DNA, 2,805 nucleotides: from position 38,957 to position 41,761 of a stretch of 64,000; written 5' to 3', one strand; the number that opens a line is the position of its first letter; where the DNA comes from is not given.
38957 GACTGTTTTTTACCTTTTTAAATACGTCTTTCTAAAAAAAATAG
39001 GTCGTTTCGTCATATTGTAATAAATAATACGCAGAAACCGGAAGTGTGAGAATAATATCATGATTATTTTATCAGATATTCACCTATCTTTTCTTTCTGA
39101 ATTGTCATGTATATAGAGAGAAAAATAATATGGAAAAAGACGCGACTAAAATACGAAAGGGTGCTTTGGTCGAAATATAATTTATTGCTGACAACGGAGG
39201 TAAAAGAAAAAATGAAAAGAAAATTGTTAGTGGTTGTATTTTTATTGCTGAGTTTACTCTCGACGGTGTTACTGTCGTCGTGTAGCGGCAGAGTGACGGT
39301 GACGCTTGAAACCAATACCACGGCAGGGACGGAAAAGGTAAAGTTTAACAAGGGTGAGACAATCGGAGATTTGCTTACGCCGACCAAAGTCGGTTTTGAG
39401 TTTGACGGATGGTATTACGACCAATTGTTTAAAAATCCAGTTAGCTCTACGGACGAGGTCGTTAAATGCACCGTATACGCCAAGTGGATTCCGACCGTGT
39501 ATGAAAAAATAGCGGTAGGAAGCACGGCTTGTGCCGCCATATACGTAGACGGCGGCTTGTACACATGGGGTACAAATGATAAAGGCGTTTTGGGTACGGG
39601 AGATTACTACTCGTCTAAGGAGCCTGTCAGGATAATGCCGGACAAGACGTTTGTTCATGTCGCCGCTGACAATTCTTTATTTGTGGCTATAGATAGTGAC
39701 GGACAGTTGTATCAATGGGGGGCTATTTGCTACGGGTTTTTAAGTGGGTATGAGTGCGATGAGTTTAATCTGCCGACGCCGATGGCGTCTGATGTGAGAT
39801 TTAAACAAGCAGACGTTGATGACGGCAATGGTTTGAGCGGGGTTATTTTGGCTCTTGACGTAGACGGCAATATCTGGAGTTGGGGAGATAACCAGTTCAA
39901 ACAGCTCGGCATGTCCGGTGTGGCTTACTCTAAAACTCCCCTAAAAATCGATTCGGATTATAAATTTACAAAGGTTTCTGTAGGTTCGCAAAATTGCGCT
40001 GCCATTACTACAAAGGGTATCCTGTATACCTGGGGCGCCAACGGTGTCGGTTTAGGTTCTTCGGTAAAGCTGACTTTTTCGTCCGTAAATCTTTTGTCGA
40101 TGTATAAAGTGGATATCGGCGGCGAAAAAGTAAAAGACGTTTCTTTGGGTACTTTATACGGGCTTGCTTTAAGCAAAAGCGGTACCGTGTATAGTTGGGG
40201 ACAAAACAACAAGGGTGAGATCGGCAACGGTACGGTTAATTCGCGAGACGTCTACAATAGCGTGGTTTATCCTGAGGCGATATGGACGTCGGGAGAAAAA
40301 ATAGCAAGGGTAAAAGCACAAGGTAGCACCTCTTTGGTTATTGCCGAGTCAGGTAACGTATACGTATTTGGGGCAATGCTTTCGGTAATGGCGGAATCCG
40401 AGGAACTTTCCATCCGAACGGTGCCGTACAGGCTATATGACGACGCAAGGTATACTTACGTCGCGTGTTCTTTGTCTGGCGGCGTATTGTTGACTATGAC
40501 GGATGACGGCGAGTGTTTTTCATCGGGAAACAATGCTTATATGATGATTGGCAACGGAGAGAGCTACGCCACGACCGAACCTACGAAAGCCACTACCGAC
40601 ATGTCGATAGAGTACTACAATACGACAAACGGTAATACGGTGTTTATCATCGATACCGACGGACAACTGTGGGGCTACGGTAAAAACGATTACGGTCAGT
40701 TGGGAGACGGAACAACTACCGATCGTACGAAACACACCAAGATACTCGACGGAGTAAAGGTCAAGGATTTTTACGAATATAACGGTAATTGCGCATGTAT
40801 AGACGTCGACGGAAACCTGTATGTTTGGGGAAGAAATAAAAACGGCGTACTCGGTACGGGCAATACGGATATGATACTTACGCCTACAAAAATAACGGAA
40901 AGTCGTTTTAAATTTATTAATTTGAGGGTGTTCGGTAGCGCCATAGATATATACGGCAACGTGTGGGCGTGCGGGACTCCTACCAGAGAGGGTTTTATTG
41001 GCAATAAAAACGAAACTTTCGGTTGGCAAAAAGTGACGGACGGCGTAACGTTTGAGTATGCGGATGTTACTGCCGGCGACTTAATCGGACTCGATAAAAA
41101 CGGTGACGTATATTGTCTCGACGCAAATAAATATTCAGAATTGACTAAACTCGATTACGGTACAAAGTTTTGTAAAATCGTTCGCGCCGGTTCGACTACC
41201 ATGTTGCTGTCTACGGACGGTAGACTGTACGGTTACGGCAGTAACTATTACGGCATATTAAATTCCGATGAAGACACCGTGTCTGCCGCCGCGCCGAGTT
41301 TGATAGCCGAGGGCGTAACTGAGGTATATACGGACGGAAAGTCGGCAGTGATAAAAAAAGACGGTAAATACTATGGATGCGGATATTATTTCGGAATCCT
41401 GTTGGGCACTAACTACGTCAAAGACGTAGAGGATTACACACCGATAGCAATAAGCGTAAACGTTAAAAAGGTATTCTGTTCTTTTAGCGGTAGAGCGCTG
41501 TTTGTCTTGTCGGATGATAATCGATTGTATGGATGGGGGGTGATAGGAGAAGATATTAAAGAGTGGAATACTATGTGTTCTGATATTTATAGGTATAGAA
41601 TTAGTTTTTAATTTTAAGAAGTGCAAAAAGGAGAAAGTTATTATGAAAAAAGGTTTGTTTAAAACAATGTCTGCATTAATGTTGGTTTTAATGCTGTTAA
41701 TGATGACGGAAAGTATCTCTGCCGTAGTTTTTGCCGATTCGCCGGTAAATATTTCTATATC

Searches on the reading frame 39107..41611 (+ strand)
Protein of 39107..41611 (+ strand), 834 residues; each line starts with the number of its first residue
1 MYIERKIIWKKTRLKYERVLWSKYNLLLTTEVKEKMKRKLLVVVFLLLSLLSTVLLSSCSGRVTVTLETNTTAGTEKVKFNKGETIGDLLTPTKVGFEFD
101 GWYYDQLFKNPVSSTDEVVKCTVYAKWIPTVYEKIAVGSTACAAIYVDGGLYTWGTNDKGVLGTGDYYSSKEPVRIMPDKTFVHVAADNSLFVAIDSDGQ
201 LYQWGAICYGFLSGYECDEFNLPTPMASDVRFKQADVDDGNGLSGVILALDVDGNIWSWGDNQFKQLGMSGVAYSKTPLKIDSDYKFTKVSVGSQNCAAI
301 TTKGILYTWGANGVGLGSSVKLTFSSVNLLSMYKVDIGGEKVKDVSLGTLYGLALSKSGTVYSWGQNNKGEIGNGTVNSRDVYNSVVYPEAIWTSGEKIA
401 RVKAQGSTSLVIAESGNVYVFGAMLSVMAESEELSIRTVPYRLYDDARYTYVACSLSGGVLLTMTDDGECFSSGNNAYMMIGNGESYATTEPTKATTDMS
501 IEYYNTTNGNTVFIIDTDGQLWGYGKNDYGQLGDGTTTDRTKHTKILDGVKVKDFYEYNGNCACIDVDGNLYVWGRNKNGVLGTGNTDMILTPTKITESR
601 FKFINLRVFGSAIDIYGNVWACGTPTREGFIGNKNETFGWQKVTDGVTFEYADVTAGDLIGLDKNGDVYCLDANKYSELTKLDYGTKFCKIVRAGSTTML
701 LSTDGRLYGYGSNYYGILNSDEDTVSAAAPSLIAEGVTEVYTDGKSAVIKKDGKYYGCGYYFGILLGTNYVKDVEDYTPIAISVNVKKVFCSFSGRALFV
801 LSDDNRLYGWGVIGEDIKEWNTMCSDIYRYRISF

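Call 10: search_protein_families(library=pfam, proteins=[window:39107-41611:+], max_evalue=0.01)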
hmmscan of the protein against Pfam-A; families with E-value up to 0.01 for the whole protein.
window:39107-41611:+ (834 aa): 5 families
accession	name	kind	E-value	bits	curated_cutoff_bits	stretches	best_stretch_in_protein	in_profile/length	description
PF25390.1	WD40_RLD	-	2.4e-81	274.3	150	3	133-424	34-325/363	RCC1-like domain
PF00415.24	RCC1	-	1.2e-45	154.3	21.7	5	148-187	1-42/50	Regulator of chromosome condensation (RCC1) repeat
PF13540.12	RCC1_2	-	3.5e-34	116.1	22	5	342-370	1-29/30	Regulator of chromosome condensation (RCC1) repeat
PF25384.1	Alsin_RLD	-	1.3e-09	38.3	100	0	149-206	242-301/405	Alsin RCC1-like domain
PF09479.16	Flg_new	-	3.2e-09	37.2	27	1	64-126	2-65/65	Listeria-Bacteroides repeat domain (List_Bact_rpt)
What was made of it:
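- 39212..41611 (+): RCC1-repeat / Flg_new surface protein gene. It is the first gene after the repeat in both the empty and the occupied alleles. Pfam (call 10).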

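Call 60: list_cluster_members(proteins=[L108:1010-3088:+, L108:3392-5791:+, window:39212-41608:+, window:43482-46961:-, window:29286-30392:+, window:30398-31999:+, L108:175-909:+, window:32215-32703:-])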
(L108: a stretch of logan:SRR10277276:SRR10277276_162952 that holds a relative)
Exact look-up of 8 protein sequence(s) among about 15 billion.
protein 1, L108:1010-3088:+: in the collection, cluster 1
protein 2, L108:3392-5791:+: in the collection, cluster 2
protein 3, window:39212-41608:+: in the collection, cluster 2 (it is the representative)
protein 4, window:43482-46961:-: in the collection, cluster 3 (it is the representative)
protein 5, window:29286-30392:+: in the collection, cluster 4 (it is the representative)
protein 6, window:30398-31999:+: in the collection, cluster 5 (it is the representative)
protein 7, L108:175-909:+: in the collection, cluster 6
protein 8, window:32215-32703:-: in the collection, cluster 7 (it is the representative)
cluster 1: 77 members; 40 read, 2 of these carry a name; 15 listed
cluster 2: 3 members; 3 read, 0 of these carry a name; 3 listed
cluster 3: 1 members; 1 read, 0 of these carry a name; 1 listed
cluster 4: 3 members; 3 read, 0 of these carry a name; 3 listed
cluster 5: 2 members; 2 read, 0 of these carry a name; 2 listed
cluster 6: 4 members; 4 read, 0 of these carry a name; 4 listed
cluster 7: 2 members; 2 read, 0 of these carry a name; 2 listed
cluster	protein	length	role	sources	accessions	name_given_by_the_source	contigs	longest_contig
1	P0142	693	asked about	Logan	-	-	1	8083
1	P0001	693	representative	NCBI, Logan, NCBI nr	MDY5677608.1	MAG: elongation factor G [Eubacteriales bacterium] | elongation factor G [Eubacteriales bacterium]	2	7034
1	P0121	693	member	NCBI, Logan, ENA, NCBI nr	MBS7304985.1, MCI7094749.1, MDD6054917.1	MAG: elongation factor G [Clostridiales bacterium] | elongation factor G [Eubacteriales bacterium]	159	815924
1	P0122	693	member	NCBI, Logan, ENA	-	-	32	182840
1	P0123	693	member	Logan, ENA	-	-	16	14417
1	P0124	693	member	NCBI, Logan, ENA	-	-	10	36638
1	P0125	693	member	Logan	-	-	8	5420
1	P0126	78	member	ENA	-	-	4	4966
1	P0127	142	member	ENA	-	-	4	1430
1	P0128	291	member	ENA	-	-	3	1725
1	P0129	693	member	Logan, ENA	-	-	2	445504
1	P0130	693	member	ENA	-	-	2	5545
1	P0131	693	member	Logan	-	-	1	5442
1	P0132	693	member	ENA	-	-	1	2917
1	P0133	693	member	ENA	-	-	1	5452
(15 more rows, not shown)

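Call 83: search_protein_families(library=ncbifam, proteins=[window:39212-41611:+], max_evalue=0.001)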
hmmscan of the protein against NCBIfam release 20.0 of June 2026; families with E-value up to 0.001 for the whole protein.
window:39212-41611:+ (799 aa): 1 family
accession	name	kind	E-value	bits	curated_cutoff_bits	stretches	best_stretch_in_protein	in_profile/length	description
TIGR02543.1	List_Bact_rpt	repeat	8.1e-05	22.9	20.95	1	57-92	1-40/44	TIGR02543 family repeat protein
